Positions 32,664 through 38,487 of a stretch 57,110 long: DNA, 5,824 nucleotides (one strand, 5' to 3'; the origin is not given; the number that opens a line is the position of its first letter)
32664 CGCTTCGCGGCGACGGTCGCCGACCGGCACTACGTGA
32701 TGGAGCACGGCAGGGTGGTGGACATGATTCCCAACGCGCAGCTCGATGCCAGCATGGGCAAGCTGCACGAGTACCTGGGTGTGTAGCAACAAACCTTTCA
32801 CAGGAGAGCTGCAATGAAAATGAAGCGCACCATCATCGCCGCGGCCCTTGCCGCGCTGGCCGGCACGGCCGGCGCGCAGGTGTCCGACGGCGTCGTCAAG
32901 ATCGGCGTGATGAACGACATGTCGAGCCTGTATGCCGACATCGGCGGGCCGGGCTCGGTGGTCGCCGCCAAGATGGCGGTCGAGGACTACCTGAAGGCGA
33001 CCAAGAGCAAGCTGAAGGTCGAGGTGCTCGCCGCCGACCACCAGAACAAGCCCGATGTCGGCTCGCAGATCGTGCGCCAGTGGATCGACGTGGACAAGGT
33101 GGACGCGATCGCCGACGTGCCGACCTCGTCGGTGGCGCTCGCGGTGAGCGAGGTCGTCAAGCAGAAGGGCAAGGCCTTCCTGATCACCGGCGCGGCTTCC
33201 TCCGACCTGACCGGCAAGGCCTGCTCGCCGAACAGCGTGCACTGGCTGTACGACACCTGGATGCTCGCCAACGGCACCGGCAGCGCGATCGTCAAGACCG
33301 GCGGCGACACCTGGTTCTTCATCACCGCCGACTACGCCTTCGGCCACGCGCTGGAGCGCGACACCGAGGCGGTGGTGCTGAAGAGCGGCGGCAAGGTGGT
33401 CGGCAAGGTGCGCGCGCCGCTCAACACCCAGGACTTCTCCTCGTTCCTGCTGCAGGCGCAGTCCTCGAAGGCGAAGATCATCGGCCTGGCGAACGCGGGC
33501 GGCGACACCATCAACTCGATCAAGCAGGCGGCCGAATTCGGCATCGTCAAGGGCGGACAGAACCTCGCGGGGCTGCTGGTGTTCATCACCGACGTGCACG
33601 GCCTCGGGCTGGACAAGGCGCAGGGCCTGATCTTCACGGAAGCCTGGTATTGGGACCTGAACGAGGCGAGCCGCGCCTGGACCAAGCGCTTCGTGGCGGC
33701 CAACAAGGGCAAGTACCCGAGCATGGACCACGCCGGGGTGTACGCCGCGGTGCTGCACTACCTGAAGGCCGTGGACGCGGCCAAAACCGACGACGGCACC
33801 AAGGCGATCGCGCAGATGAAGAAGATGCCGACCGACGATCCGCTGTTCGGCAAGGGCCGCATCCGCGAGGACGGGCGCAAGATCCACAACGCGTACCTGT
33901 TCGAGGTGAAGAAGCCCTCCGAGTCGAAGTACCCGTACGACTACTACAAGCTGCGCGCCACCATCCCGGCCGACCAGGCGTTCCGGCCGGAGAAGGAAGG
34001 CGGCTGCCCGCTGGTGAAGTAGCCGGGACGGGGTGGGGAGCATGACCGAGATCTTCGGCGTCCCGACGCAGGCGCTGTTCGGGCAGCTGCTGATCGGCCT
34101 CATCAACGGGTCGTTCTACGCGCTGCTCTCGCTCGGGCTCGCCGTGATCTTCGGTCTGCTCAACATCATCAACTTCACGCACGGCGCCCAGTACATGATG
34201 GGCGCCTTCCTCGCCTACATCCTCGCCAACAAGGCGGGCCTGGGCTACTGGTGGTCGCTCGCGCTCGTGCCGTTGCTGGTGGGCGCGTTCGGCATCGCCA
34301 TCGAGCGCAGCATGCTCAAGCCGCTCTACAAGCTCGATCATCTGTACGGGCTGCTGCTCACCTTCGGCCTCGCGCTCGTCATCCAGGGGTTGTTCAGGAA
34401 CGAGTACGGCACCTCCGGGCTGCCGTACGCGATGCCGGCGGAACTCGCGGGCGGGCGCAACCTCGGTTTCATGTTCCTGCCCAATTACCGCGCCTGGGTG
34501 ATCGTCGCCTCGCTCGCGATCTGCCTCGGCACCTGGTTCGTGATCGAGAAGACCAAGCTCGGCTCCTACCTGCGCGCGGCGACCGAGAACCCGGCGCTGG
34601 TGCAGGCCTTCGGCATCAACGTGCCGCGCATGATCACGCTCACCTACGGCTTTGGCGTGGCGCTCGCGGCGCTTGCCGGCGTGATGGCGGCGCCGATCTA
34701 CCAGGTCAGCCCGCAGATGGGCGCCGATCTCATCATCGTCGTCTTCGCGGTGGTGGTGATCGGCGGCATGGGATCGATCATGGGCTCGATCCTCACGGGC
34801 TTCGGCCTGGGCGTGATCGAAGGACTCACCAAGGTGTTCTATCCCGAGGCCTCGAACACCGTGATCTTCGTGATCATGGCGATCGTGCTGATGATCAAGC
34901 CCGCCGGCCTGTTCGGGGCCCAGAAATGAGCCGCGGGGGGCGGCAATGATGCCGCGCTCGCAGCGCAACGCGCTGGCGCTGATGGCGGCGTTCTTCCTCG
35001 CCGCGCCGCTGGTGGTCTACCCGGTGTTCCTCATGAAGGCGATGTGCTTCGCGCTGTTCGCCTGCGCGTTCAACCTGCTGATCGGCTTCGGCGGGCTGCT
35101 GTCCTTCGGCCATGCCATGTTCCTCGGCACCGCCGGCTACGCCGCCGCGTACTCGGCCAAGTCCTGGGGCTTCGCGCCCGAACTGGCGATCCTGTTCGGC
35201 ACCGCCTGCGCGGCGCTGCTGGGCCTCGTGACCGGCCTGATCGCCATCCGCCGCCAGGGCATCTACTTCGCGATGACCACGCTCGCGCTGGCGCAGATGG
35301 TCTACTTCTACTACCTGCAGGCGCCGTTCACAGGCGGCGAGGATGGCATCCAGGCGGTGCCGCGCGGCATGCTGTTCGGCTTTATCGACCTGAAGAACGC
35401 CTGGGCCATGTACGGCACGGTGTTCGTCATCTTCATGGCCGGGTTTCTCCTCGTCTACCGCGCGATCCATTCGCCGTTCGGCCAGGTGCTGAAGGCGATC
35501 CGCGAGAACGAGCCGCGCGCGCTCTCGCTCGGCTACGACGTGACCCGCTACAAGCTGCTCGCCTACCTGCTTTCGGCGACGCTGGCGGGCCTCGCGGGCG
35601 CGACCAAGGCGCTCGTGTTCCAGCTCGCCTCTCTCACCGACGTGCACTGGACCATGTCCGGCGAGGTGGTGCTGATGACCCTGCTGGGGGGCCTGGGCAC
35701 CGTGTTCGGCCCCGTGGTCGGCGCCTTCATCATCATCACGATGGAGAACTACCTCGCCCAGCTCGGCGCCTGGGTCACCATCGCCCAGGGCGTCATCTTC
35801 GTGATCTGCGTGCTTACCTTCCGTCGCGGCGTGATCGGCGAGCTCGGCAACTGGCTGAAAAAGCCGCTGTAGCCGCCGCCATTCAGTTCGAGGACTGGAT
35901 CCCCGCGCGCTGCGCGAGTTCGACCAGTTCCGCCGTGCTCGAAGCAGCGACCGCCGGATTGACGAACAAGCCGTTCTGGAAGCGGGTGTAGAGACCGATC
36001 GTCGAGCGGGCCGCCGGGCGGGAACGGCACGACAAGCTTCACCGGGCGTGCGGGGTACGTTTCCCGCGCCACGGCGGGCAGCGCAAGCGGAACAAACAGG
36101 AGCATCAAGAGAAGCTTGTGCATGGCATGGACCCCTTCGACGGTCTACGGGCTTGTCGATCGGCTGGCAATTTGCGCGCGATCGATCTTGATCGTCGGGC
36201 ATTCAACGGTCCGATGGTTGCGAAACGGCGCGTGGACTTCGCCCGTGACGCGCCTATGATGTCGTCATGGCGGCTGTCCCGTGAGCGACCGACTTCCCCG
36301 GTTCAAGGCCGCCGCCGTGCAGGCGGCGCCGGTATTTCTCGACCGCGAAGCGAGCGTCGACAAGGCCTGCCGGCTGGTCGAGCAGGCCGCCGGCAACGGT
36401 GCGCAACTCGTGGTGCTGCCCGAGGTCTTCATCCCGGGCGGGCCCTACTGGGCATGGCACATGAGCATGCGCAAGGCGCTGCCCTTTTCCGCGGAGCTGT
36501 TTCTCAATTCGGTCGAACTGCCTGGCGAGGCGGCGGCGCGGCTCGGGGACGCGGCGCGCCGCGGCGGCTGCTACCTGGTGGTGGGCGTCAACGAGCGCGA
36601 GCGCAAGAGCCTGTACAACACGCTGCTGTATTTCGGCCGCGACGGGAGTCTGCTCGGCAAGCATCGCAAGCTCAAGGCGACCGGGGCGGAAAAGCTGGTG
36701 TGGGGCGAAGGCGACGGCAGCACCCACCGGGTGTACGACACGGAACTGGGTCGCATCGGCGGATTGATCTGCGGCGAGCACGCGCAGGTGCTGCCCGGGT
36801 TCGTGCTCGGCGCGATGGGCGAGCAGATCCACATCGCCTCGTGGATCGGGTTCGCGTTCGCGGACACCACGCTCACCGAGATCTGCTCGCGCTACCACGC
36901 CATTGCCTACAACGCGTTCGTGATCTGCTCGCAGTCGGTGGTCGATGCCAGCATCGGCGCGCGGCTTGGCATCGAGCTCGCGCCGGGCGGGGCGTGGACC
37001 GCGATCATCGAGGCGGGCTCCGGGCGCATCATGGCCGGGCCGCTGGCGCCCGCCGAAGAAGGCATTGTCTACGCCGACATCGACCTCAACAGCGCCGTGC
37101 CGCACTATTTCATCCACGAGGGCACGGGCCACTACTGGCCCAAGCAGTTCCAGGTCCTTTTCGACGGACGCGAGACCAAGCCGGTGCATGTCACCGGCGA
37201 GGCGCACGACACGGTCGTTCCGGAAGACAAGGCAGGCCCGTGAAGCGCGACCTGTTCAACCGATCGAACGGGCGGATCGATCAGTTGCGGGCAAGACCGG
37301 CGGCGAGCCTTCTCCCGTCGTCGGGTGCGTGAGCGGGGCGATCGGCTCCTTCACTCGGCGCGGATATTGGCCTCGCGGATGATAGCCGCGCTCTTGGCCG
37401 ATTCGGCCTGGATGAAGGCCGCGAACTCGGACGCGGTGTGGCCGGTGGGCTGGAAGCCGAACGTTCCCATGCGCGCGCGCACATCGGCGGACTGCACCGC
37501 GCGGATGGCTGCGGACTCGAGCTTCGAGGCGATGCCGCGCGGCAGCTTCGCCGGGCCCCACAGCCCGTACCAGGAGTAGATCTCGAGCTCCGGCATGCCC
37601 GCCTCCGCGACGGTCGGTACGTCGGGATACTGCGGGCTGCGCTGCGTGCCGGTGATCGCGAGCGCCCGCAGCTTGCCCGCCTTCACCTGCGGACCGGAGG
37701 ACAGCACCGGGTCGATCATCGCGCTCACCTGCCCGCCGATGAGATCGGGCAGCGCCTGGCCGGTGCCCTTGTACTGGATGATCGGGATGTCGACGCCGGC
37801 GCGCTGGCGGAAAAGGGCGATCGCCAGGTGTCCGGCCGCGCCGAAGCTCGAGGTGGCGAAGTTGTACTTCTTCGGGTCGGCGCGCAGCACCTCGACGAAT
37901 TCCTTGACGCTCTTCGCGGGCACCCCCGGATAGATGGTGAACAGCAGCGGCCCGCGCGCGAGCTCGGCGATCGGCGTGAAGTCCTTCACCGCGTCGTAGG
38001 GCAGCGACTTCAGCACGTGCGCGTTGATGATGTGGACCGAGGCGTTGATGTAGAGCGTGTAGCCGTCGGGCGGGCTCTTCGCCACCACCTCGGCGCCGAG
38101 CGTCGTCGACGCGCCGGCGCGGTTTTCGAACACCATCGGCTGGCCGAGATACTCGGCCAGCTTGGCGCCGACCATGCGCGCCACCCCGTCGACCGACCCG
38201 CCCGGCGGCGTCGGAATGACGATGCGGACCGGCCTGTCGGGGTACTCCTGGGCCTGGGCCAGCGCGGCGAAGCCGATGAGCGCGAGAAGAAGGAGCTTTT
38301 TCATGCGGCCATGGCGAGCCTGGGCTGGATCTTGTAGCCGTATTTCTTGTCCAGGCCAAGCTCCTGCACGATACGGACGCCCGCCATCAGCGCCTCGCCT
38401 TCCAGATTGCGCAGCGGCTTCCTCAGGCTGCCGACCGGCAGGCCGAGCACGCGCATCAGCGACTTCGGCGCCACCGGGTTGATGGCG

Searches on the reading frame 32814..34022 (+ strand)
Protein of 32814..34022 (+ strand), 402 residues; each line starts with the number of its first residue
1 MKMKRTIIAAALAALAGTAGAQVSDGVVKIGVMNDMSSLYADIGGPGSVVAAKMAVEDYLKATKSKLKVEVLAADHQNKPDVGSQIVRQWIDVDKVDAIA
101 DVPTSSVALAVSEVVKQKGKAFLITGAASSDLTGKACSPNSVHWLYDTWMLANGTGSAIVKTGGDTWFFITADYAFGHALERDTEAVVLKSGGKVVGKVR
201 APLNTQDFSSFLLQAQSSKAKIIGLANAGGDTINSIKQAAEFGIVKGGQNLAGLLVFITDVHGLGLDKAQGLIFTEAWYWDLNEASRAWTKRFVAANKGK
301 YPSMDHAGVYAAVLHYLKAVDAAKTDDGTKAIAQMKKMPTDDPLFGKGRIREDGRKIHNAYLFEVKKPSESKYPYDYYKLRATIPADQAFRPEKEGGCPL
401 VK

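Call 75: search_protein_families(library=pfam, proteins=[window:32814-34022:+], max_evalue=0.000001)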
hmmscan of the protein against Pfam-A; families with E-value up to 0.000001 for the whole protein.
window:32814-34022:+ (402 aa): 2 families
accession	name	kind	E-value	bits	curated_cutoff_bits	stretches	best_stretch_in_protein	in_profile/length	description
PF13458.12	Peripla_BP_6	-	1.8e-104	350.6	31.7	1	28-366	2-339/343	Periplasmic binding protein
PF13433.12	Peripla_BP_5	-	7.9e-12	45.4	27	1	28-344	1-315/363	Periplasmic binding protein domain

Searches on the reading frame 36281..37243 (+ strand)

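Call 75: search_protein_families(library=pfam, proteins=[window:36281-37243:+], max_evalue=0.000001)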
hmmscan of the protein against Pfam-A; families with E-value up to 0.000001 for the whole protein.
window:36281-37243:+ (320 aa): 1 family
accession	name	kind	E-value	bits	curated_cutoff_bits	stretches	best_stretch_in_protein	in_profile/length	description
PF00795.27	CN_hydrolase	-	5.7e-42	144.2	23.2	1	9-271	1-250/256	Carbon-nitrogen hydrolase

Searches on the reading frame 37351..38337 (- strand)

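Call 75: search_protein_families(library=pfam, proteins=[window:37351-38337:-], max_evalue=0.000001)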
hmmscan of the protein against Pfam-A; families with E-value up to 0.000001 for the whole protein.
window:37351-38337:- (328 aa): 1 family
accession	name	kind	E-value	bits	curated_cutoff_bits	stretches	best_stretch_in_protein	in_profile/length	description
PF03401.19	TctC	-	6.4e-65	219.8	27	1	52-324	1-273/274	Tripartite tricarboxylate transporter family receptor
